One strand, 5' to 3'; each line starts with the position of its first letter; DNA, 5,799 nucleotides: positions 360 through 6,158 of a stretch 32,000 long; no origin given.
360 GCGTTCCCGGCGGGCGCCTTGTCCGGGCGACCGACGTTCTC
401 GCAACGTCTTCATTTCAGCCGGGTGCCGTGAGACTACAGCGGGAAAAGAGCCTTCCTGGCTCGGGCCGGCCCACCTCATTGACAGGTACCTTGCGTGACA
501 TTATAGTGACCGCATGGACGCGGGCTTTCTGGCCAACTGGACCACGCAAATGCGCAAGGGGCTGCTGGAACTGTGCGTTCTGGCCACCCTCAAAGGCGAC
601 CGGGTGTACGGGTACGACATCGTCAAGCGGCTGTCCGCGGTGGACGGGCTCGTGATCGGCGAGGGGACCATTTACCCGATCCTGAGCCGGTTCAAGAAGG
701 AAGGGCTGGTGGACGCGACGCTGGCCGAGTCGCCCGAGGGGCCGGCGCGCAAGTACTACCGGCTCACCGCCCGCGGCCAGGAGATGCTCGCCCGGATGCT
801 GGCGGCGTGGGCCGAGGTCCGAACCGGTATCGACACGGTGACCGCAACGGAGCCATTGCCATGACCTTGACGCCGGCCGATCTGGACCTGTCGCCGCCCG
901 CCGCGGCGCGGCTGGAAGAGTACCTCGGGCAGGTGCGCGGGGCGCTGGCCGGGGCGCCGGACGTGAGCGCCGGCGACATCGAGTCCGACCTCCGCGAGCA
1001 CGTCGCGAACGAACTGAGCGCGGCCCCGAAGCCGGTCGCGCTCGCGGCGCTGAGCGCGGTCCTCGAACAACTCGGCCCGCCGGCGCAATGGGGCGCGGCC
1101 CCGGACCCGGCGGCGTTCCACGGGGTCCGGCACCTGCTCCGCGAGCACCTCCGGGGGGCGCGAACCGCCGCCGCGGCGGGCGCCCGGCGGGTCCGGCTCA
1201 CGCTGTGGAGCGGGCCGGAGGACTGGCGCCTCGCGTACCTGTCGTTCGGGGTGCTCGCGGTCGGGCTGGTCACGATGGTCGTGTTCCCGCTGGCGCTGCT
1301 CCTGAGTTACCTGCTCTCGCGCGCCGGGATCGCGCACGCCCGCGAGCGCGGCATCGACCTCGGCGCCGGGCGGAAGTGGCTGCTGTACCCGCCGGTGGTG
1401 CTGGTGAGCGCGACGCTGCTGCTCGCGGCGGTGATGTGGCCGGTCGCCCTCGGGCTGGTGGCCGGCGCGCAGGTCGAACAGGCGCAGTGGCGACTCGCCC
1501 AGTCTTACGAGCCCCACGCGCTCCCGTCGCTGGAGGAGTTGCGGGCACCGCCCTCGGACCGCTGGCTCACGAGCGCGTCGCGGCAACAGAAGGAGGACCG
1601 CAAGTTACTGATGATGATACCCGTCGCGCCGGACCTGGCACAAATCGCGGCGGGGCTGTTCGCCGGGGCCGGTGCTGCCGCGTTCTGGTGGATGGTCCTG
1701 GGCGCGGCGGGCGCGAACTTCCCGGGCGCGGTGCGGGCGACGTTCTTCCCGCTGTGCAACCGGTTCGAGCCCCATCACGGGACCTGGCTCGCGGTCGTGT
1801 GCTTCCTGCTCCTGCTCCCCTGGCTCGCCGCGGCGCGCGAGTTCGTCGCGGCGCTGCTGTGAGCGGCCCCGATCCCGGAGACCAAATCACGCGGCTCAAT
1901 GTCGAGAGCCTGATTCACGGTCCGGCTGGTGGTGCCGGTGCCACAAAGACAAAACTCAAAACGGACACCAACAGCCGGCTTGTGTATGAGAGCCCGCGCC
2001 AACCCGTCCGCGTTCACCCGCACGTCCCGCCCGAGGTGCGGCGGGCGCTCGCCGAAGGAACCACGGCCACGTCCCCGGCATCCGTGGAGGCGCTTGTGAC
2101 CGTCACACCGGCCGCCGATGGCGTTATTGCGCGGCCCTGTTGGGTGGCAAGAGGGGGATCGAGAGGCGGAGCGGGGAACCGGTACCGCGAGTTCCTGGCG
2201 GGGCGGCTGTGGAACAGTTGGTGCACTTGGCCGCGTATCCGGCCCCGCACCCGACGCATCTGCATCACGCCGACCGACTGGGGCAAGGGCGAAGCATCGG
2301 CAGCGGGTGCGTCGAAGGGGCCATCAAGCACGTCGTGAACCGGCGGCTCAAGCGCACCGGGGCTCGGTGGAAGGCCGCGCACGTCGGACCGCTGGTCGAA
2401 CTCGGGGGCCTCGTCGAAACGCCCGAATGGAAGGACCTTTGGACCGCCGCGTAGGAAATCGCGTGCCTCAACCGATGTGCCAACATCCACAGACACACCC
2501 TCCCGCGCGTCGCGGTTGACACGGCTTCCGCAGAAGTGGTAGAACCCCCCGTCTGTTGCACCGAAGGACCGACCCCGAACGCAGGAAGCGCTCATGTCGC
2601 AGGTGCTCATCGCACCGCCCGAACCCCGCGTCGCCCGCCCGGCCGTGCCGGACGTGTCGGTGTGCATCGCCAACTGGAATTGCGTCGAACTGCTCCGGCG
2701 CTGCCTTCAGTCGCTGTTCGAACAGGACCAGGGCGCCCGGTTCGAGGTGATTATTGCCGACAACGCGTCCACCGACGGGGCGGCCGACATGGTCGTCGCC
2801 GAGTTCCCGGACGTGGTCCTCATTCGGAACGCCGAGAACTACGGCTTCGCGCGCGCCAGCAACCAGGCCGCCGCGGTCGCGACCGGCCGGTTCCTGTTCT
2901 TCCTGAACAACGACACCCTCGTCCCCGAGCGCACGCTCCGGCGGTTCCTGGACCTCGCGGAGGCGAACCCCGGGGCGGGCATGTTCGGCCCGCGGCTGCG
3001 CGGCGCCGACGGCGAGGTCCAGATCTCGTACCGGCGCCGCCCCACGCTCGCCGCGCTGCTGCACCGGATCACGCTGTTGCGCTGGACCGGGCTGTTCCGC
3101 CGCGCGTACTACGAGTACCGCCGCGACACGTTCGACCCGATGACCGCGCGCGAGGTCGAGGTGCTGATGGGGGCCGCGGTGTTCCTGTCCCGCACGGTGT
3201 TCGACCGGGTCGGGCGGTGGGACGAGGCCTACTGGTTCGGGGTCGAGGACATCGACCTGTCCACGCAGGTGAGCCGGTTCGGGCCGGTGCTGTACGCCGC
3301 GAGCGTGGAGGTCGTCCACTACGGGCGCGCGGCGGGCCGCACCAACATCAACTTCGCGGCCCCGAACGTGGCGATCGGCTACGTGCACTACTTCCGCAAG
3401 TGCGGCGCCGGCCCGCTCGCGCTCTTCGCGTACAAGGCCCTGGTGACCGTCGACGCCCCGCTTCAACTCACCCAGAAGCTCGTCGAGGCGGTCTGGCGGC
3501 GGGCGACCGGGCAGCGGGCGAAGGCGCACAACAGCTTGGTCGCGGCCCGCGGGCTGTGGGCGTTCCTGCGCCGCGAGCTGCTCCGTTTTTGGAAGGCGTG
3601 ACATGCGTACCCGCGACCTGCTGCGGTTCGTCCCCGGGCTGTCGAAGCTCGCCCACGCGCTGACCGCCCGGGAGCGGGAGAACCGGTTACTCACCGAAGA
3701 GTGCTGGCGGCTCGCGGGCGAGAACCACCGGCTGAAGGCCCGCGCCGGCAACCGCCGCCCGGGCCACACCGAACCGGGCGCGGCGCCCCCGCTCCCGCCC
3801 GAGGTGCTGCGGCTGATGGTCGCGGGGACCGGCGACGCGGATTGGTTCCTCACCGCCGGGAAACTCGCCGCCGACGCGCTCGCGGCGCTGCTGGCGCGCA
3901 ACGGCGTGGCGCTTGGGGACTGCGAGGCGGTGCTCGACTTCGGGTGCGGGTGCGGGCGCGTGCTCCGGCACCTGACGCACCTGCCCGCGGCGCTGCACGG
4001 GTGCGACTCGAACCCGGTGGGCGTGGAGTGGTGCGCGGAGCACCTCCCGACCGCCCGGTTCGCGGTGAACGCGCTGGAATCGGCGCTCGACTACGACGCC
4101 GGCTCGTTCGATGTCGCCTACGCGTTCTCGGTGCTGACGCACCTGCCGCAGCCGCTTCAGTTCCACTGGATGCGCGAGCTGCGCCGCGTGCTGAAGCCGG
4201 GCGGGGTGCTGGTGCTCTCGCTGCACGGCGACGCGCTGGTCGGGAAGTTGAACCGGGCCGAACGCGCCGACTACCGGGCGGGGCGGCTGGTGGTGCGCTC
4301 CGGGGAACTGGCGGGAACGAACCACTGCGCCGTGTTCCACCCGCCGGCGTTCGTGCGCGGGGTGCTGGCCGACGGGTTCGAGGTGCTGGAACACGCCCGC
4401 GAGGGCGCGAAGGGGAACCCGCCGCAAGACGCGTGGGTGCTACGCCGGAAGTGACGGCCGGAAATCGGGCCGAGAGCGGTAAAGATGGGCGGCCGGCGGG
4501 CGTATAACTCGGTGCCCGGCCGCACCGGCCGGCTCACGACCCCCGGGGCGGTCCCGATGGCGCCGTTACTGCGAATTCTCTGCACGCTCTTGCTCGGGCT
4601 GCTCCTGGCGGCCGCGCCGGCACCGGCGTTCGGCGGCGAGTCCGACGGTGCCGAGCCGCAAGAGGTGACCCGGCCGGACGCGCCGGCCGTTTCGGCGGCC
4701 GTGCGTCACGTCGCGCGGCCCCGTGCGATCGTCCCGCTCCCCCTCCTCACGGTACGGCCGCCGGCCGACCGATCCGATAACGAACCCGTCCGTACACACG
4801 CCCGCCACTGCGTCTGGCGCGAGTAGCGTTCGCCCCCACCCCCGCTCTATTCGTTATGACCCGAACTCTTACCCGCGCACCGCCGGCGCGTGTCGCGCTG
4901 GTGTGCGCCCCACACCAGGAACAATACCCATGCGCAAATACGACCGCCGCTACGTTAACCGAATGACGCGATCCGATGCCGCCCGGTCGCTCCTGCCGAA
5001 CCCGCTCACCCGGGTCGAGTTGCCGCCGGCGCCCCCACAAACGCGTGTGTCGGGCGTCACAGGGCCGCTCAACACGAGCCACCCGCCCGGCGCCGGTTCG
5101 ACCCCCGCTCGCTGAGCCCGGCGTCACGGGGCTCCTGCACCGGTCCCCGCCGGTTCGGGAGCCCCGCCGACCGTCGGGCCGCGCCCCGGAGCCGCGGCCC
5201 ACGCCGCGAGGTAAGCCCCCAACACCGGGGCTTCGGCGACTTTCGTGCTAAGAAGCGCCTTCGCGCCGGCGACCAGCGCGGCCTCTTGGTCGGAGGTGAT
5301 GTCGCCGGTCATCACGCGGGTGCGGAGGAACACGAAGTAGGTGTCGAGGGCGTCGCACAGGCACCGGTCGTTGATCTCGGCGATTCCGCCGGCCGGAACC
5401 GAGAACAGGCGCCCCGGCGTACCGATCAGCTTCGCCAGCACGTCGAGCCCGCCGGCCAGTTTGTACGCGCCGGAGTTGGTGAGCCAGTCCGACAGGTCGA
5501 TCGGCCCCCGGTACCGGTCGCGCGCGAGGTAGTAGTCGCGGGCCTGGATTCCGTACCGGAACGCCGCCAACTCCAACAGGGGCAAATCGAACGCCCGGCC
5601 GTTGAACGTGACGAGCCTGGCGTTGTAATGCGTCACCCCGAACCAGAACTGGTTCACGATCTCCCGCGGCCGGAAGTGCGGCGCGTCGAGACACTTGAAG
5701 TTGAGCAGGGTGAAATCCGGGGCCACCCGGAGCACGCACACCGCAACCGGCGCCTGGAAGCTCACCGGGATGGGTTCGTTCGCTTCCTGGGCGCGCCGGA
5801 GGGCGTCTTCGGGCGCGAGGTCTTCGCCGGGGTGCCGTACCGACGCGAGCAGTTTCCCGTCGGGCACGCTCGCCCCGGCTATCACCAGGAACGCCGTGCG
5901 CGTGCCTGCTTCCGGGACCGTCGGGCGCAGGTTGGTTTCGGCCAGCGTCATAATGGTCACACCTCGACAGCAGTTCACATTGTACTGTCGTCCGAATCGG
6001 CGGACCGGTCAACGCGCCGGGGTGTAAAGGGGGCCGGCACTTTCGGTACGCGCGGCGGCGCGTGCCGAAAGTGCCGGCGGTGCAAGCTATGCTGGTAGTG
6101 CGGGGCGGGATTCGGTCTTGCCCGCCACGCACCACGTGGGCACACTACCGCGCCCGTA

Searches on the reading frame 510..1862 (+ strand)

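Call 36: search_protein_families(library=pfam, proteins=[window:510-1862:+], max_evalue=0.001)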
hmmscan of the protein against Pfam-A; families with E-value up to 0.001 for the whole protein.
window:510-1862:+ (450 aa): 1 family
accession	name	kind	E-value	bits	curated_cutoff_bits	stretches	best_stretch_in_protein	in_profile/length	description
PF22564.2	HAAS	-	0.00043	21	27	0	137-193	1-51/55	HAAS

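Call 78: search_protein_families(library=padloc, proteins=[window:510-1862:+], max_evalue=0.001)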
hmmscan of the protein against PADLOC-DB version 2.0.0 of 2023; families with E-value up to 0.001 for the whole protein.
window:510-1862:+ (450 aa): 0 families

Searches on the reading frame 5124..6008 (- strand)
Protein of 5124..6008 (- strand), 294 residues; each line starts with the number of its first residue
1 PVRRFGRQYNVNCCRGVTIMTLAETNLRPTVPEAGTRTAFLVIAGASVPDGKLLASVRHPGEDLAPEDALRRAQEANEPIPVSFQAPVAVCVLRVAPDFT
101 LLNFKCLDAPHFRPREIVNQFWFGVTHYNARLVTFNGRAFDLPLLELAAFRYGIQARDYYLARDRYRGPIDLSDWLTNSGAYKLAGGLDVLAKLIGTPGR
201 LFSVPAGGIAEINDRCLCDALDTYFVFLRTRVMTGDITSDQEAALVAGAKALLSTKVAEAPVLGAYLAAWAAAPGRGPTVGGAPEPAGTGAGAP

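Call 36: search_protein_families(library=pfam, proteins=[window:5124-6008:-], max_evalue=0.001)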
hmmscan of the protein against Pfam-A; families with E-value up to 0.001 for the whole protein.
window:5124-6008:- (294 aa): 1 family
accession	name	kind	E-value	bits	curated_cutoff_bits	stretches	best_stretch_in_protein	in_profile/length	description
PF10108.15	DNA_pol_B_exo2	-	6.9e-32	111.3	24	1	80-270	4-213/213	Predicted 3'-5' exonuclease related to the exonuclease domain of PolB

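Call 78: search_protein_families(library=padloc, proteins=[window:5124-6008:-], max_evalue=0.001)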
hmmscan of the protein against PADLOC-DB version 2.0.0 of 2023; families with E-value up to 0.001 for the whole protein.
window:5124-6008:- (294 aa): 0 families
